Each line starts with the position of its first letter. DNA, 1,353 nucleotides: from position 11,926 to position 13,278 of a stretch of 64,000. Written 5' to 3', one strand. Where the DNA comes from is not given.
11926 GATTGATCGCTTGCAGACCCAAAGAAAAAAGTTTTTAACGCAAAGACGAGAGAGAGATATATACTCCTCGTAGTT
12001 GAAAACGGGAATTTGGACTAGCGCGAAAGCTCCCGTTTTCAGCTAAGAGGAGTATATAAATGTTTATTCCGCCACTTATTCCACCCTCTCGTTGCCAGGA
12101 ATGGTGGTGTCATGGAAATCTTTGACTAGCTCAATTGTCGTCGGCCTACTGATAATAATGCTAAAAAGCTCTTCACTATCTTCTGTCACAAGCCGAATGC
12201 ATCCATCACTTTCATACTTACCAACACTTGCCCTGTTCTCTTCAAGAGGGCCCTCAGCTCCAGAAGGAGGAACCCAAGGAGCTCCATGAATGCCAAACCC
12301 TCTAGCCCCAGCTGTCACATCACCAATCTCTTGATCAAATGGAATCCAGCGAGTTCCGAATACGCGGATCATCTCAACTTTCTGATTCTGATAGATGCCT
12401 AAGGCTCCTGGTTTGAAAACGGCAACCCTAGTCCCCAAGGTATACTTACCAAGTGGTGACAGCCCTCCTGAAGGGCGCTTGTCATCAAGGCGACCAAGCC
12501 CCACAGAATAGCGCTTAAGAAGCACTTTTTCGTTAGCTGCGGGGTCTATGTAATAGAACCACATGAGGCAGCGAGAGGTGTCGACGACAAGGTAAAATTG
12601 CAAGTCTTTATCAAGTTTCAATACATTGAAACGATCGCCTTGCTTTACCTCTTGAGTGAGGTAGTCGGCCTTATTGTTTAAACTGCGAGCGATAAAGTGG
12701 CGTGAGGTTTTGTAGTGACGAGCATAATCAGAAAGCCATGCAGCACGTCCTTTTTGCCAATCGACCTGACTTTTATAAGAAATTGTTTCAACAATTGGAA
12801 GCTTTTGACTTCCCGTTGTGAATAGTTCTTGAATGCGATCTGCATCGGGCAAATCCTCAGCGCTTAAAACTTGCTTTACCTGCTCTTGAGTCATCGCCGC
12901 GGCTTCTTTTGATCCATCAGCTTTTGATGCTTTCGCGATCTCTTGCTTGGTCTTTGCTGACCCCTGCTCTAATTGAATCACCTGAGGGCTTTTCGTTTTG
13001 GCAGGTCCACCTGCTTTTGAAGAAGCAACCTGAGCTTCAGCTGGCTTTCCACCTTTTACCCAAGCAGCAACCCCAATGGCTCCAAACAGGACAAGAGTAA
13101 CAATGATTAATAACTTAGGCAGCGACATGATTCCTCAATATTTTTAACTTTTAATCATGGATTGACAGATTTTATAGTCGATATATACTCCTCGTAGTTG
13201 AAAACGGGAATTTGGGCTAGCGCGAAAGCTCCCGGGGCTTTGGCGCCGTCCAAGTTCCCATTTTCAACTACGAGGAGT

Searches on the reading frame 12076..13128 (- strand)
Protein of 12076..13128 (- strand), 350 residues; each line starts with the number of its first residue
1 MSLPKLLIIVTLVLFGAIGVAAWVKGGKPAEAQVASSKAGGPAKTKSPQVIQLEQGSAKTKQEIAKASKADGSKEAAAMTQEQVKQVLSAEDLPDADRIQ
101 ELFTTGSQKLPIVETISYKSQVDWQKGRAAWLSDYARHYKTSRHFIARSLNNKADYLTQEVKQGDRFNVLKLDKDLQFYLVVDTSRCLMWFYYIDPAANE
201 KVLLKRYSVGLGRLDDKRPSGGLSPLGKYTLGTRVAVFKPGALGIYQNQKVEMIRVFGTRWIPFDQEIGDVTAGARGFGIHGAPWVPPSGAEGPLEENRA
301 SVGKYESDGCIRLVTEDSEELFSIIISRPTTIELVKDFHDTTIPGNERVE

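Call 44: find_encoding_contigs(protein=window:12076-13128:-, flank=10000, max_places=10)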
Protein window:12076-13128:- (350 aa): 9 contigs read that carry it; 8 places shown.
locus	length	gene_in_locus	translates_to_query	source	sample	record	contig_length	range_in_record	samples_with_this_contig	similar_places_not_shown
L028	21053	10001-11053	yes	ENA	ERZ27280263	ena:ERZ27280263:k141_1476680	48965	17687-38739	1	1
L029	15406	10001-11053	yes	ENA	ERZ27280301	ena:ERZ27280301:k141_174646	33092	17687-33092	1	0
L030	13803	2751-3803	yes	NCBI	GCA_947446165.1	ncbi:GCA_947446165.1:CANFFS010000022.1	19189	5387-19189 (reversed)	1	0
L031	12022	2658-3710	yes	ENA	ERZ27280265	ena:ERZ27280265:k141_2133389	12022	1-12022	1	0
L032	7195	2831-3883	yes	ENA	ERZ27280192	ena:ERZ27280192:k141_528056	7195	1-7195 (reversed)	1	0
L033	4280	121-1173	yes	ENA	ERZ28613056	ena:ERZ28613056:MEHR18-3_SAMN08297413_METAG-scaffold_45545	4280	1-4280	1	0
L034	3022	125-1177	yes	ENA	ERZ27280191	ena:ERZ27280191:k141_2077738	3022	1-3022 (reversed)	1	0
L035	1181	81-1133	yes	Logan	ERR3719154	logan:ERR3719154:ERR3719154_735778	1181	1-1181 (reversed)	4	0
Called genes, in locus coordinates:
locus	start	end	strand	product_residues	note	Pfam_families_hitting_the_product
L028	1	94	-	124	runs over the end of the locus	PF00381:PTS-HPr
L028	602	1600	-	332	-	PF11899:DUF3419 (weak)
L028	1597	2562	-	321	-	PF11899:DUF3419 (faint)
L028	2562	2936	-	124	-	PF02577:BFN_dom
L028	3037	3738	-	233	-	PF00455:DeoRC (faint), PF06026:Rib_5-P_isom_A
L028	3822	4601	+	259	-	PF01784:DUF34_NIF3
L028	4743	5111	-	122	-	-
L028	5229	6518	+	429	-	PF00579:tRNA-synt_1b, PF16714:TyrRSs_C (weak), PF22421:SYY_C-terminal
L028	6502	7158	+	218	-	PF00702:Hydrolase, PF12710:HAD (weak), PF13419:HAD_2, PF13242:Hydrolase_like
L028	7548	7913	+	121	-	PF18291:HU-HIG, PF00216:Bac_DNA_binding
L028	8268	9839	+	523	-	-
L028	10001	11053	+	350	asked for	PF03734:YkuD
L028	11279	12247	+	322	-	PF03255:ACCA, PF01039:Carboxyl_trans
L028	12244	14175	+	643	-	PF00664:ABC_membrane, PF00005:ABC_tran, PF02463:SMC_N (weak)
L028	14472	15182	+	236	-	PF06508:QueC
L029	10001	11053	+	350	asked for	PF03734:YkuD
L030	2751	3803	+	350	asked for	PF03734:YkuD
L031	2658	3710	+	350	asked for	PF03734:YkuD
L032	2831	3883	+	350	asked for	PF03734:YkuD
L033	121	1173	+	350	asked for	PF03734:YkuD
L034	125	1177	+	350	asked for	PF03734:YkuD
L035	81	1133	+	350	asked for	PF03734:YkuD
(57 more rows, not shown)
